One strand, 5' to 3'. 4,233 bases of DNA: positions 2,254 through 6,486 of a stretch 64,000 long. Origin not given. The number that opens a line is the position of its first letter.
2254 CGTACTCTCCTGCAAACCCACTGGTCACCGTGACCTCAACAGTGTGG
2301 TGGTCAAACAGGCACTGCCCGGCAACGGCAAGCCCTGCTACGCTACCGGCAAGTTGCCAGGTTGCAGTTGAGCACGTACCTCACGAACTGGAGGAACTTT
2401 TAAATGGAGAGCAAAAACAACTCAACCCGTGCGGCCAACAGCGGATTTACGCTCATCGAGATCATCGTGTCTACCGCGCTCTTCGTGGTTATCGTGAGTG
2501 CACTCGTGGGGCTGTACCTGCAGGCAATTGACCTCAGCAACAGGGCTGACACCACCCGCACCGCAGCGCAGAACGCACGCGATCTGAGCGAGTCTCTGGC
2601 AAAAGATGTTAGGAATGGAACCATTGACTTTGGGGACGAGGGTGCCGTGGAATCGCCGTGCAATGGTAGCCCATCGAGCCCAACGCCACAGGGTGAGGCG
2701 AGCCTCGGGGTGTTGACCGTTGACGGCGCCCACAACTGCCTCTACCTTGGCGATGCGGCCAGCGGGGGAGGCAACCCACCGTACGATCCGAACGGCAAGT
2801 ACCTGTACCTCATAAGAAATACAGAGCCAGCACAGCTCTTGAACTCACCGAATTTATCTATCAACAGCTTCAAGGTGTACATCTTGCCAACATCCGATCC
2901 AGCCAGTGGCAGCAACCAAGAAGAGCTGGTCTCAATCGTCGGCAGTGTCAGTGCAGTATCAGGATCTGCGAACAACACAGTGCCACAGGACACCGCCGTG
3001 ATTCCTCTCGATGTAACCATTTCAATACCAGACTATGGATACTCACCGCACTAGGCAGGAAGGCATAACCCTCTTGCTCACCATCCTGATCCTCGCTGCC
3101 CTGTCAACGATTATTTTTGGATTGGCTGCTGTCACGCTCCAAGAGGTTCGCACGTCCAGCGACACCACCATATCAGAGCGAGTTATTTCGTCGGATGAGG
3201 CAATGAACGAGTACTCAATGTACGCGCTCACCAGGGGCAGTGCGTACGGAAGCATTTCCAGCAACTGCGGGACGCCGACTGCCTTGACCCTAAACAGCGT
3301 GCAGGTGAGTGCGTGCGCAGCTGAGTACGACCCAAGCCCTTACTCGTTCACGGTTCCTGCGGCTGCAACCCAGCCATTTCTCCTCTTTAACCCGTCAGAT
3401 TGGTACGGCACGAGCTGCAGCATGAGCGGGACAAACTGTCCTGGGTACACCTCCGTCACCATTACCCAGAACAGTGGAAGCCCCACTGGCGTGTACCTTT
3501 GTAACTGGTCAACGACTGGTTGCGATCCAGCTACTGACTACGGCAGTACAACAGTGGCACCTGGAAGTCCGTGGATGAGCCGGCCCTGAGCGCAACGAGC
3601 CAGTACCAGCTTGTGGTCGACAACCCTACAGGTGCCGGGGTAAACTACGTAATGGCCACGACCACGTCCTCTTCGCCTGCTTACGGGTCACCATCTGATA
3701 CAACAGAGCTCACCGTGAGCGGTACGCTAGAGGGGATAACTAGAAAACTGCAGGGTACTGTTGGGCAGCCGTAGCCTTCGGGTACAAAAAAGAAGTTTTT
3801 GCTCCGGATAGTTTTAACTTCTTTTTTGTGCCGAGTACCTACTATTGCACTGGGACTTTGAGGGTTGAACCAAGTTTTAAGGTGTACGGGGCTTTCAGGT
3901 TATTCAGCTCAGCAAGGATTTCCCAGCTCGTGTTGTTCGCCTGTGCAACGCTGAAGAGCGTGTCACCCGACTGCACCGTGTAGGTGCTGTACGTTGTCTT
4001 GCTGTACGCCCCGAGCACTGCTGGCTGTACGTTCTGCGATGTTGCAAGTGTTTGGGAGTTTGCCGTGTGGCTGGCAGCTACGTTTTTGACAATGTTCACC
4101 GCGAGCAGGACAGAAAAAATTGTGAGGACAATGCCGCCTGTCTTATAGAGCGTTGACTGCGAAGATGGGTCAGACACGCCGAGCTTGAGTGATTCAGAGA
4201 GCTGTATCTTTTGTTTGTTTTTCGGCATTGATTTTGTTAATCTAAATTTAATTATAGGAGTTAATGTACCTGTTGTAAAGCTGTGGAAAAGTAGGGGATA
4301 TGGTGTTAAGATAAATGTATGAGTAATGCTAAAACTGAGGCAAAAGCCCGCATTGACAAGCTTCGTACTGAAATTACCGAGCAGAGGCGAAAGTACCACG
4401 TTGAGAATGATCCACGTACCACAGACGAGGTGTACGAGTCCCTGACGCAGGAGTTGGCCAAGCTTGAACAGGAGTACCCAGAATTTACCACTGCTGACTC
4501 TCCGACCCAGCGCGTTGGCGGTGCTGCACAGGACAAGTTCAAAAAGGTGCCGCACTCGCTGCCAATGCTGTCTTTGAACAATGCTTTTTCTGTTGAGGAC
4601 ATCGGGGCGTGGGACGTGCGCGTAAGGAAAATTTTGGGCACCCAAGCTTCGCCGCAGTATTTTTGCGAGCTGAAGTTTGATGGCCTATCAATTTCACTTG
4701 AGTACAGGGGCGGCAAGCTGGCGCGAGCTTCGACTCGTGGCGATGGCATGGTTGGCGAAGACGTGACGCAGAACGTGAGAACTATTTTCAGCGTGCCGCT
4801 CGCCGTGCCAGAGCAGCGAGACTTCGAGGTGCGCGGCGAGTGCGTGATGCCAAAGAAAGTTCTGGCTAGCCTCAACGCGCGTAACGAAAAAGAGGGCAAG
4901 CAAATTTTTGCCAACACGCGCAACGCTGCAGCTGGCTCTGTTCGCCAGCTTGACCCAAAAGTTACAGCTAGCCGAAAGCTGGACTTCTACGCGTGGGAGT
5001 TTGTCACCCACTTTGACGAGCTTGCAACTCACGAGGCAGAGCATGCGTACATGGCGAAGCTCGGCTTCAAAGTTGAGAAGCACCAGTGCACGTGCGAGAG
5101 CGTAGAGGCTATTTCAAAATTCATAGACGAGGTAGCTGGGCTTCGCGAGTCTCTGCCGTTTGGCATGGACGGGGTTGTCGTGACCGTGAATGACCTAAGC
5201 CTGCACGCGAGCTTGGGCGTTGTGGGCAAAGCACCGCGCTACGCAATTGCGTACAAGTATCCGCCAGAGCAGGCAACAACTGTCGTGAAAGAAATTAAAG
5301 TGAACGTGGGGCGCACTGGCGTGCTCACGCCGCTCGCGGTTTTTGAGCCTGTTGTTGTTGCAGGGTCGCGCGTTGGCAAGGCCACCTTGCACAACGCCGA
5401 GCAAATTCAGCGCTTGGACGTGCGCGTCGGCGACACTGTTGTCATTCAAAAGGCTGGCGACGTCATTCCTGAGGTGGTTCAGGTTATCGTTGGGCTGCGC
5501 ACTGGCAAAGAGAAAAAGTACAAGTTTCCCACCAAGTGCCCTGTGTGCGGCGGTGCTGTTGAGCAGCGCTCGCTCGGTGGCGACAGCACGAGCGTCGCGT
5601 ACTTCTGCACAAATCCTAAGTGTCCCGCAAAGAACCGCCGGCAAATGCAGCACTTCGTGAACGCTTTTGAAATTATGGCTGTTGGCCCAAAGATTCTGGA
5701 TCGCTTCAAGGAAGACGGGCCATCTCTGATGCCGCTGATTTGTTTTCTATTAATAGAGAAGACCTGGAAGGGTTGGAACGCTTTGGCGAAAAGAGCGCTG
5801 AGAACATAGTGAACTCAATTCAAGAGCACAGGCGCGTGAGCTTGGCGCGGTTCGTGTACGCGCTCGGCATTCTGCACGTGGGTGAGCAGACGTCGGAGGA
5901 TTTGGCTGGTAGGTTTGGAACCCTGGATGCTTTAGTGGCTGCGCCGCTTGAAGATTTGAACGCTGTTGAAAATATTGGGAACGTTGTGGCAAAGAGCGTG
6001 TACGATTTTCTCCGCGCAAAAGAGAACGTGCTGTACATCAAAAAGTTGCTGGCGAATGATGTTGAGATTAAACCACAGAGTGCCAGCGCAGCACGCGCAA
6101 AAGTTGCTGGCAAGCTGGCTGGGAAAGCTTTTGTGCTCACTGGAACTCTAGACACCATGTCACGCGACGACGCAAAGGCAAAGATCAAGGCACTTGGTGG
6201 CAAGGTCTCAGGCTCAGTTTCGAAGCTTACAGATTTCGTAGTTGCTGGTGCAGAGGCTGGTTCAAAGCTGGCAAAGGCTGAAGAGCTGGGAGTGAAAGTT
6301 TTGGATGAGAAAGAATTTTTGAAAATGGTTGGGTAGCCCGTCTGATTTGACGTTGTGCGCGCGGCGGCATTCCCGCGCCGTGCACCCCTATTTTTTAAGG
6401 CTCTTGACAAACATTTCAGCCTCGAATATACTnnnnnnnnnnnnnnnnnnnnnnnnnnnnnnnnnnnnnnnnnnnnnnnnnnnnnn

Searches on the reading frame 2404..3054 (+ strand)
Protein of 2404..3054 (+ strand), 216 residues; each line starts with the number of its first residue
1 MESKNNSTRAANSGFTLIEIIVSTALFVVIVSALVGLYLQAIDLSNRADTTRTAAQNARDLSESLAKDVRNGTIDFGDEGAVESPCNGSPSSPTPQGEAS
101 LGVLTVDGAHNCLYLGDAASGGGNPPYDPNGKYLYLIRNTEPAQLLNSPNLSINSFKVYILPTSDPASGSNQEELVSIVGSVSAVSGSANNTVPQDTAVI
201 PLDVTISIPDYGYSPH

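Call 23: search_protein_families(library=pfam, proteins=[window:2404-3054:+], max_evalue=0.001)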
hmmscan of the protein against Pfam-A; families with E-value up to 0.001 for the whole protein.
window:2404-3054:+ (216 aa): 1 family
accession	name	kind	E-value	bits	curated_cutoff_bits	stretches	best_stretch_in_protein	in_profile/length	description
PF07963.17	N_methyl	-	5e-05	23.1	21.2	1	11-34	3-26/27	Prokaryotic N-terminal methylation motif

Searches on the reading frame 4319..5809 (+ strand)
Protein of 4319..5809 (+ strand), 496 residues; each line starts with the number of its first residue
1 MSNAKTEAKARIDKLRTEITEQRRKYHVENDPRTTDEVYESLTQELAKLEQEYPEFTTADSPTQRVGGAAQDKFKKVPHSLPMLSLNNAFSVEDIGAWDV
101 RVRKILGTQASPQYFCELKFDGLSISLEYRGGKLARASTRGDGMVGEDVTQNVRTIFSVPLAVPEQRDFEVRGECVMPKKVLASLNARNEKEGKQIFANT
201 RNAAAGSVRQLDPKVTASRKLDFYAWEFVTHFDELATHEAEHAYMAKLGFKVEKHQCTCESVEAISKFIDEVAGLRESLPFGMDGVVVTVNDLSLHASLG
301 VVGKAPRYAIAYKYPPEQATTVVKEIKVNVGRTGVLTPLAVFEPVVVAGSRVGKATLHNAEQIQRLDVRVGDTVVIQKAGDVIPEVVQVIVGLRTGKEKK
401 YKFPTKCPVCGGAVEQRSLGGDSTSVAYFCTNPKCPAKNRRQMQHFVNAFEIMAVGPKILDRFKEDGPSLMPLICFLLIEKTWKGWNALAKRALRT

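Call 23: search_protein_families(library=pfam, proteins=[window:4319-5809:+], max_evalue=0.001)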
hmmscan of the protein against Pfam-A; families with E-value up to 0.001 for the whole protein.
window:4319-5809:+ (496 aa): 4 families
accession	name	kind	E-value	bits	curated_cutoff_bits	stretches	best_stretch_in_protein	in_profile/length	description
PF01653.23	DNA_ligase_aden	-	3.3e-84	282.8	27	1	73-317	3-253/253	NAD-dependent DNA ligase adenylation domain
PF03120.22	DNA_ligase_OB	-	1.7e-30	105.2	32.9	1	320-397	1-78/79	NAD-dependent DNA ligase OB-fold domain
PF03119.21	DNA_ligase_ZBD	-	1e-06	29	25.8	1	406-437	1-27/27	NAD-dependent DNA ligase C4 zinc finger domain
PF22745.1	Nlig-Ia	-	0.00042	21.4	27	1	10-56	4-50/92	DNA ligase-like, N-terminal NAD+-binding domain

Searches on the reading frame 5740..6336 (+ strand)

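Call 26: search_protein_families(library=pfam, proteins=[window:5740-6336:+], max_evalue=0.01)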
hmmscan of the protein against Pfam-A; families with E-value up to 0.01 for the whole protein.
window:5740-6336:+ (198 aa): 5 families
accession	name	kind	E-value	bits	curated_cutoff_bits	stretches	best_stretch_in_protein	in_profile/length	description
PF12826.13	HHH_2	-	6.3e-21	74.7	27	1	37-97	1-61/64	Helix-hairpin-helix motif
PF00533.33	BRCT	-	4.2e-16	59.4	21.3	1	125-195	5-76/78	BRCA1 C Terminus (BRCT) domain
PF14520.12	HHH_5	-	1.5e-07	32.2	27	1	42-92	5-56/57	Helix-hairpin-helix domain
PF12738.14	PTCB-BRCT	-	3.5e-06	27.4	22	1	137-188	8-59/63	twin BRCT domain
PF03118.21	RNA_pol_A_CTD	-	0.00061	19.9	23.8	0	3-29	41-67/67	Bacterial RNA polymerase, alpha chain C terminal domain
